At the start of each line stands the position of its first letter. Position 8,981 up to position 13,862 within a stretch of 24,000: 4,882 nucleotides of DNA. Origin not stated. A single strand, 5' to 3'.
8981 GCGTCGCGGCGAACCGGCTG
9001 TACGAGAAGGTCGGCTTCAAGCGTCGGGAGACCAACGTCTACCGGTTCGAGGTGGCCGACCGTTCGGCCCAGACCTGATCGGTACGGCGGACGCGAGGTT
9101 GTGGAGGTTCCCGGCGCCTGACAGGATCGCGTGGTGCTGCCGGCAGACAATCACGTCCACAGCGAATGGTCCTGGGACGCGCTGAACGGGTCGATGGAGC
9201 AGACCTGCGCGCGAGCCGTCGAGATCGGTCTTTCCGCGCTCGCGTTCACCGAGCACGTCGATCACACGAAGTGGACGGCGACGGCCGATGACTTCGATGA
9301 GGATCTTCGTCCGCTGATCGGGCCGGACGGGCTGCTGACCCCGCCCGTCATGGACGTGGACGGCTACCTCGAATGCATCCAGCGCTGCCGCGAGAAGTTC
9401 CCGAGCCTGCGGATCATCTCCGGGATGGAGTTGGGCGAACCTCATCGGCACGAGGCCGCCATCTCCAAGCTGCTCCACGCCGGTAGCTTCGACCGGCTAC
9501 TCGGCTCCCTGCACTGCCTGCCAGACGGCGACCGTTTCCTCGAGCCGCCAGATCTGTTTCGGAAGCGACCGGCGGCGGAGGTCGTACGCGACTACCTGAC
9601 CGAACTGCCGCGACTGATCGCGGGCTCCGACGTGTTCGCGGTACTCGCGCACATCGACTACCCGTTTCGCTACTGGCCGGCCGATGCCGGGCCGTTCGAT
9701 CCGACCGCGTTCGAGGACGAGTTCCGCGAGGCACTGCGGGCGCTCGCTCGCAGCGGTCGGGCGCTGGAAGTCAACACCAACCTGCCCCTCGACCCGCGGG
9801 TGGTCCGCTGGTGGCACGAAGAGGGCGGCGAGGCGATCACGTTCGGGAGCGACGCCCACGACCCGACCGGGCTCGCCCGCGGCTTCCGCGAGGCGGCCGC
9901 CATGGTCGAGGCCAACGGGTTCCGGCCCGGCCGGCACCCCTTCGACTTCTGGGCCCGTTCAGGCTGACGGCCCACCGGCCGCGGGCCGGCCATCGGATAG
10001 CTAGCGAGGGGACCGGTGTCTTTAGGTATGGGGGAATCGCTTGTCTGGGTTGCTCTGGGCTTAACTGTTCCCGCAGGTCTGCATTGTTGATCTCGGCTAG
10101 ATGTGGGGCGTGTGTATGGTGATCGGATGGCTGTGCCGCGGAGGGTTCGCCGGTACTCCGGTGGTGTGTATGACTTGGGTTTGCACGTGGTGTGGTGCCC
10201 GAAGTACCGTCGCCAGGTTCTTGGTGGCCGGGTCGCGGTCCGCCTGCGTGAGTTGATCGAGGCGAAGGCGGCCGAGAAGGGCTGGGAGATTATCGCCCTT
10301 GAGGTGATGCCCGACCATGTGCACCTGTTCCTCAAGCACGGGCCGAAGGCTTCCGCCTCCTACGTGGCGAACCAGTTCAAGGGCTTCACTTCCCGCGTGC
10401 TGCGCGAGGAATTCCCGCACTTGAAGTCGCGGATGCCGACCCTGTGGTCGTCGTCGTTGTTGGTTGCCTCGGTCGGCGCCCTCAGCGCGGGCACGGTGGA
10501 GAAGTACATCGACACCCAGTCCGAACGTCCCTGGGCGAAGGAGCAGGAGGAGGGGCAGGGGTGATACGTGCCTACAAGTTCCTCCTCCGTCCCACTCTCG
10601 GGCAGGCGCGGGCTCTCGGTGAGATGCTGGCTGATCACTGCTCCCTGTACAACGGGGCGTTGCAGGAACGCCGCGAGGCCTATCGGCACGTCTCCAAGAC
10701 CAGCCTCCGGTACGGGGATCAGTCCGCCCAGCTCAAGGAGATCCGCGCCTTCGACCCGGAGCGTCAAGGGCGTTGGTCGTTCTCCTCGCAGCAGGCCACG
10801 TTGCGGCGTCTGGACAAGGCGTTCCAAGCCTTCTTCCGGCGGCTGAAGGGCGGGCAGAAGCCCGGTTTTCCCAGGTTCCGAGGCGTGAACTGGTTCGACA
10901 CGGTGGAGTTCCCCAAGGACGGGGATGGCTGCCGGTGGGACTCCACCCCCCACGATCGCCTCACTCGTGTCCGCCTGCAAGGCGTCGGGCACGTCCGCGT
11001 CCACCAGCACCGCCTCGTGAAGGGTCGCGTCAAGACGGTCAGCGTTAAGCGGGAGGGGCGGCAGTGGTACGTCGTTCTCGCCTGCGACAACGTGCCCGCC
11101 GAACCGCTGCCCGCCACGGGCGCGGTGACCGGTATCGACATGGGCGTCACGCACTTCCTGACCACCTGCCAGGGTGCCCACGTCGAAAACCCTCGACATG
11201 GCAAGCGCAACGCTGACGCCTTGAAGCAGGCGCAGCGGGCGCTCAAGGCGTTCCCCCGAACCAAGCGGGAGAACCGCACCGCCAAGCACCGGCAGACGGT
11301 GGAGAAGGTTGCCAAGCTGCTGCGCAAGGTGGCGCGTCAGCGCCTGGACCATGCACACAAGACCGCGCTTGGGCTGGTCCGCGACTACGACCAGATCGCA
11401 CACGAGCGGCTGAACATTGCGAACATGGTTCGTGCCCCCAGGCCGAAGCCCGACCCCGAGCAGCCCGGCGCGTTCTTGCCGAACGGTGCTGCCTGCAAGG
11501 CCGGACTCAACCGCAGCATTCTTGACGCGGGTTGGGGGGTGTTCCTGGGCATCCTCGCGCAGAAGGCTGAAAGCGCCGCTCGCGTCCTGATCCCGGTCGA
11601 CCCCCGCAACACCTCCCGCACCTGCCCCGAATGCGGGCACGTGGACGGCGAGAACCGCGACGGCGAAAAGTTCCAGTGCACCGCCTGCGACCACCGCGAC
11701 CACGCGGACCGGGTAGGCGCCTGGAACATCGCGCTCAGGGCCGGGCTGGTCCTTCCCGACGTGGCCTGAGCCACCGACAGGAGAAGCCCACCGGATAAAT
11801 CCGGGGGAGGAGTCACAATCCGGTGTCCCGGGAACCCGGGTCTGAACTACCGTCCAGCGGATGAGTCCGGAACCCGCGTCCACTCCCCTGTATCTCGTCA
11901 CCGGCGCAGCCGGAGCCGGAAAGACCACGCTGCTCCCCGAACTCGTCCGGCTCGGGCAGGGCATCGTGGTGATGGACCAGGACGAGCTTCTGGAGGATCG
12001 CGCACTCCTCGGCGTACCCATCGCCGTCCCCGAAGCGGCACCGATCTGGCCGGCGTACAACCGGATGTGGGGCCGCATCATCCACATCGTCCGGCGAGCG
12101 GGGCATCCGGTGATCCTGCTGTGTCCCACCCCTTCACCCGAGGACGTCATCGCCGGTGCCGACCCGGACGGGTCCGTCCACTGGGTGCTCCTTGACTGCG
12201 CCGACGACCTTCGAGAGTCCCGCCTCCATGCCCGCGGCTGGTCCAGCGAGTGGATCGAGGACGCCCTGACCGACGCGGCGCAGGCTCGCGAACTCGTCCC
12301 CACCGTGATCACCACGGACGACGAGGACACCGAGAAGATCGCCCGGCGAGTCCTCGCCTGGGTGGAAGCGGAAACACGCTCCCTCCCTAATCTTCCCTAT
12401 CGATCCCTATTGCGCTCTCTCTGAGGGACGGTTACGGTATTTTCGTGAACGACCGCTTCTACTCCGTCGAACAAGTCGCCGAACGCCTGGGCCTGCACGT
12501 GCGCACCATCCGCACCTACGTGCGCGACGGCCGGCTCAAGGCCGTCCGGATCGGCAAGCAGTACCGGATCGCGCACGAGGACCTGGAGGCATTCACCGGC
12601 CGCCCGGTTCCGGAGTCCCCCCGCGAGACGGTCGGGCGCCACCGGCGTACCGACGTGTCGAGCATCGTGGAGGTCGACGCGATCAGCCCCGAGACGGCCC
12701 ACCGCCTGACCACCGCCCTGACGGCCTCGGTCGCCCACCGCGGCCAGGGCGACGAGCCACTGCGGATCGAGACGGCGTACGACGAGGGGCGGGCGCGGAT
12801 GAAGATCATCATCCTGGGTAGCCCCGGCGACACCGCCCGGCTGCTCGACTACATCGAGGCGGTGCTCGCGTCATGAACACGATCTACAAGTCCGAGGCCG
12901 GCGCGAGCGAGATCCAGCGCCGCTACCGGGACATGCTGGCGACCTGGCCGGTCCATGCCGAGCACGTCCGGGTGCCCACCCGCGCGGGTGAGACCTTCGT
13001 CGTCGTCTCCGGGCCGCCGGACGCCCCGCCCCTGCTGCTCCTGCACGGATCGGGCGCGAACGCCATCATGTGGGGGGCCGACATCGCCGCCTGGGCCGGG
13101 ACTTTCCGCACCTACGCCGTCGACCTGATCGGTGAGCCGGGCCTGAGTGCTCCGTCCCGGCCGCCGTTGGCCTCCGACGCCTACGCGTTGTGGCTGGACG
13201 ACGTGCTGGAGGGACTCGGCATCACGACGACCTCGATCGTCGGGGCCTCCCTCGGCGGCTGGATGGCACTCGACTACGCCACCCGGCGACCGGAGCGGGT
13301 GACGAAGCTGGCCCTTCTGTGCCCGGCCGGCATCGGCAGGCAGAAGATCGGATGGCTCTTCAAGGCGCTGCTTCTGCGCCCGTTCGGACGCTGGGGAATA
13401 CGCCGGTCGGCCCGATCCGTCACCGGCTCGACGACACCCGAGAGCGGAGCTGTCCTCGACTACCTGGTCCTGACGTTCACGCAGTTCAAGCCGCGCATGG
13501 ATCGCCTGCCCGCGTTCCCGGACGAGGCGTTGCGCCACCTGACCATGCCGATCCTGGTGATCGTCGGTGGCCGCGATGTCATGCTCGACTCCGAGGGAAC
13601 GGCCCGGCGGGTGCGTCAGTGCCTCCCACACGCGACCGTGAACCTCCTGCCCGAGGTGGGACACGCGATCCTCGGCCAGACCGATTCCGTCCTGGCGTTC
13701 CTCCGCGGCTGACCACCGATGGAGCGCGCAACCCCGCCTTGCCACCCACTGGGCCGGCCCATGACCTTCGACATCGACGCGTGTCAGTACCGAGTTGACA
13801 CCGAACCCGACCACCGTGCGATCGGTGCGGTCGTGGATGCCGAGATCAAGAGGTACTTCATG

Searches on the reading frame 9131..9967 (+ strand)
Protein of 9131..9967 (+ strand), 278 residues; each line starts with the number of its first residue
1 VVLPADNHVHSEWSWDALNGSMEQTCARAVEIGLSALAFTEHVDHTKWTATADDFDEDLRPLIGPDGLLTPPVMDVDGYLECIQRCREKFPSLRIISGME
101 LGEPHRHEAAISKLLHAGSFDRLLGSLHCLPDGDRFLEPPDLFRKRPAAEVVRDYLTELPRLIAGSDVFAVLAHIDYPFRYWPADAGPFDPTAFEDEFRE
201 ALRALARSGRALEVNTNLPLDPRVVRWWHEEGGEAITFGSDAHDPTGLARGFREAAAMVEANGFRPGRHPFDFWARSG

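Call 46: search_protein_families(library=pfam, proteins=[window:9131-9967:+], max_evalue=0.00001)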
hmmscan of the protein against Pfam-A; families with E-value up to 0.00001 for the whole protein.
window:9131-9967:+ (278 aa): 1 family
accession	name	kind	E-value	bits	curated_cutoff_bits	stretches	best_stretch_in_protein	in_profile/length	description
PF02811.25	PHP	-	2.2e-19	70.8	26.4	1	6-217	1-164/164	PHP domain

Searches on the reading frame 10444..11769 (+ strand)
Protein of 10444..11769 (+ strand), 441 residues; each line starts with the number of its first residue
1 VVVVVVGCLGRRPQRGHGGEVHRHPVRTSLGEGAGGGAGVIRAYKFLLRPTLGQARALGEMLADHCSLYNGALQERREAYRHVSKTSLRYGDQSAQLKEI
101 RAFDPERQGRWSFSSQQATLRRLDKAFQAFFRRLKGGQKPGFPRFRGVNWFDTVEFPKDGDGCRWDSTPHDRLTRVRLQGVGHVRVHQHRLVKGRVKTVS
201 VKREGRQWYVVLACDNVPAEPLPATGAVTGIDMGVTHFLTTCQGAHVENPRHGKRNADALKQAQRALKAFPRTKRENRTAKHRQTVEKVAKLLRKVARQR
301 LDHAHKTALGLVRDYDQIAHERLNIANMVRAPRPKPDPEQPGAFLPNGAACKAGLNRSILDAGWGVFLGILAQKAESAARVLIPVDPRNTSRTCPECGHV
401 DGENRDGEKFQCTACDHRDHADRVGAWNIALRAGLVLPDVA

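Call 46: search_protein_families(library=pfam, proteins=[window:10444-11769:+], max_evalue=0.00001)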
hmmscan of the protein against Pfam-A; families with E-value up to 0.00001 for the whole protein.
window:10444-11769:+ (441 aa): 2 families
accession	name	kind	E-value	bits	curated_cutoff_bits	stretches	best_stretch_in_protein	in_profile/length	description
PF07282.18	Cas12f1-like_TNB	-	1.8e-18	66.9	26.3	1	364-429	1-60/60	Cas12f1-like, TNB domain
PF01385.25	OrfB_IS605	-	1.6e-17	64.3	30.5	1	219-330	9-118/120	Probable transposase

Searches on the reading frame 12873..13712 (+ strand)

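Call 46: search_protein_families(library=pfam, proteins=[window:12873-13712:+], max_evalue=0.00001)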
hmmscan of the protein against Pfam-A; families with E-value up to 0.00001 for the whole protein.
window:12873-13712:+ (279 aa): 3 families
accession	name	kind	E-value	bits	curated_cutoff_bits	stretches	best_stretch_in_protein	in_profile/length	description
PF12697.13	Abhydrolase_6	-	3.8e-16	60.9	26.3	1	54-269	1-210/217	Alpha/beta hydrolase family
PF00561.26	Abhydrolase_1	-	1e-14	55.2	25.8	1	52-267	1-241/245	alpha/beta hydrolase fold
PF12146.15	Hydrolase_4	-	3e-10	40.3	27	1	102-270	61-238/239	Serine aminopeptidase, S33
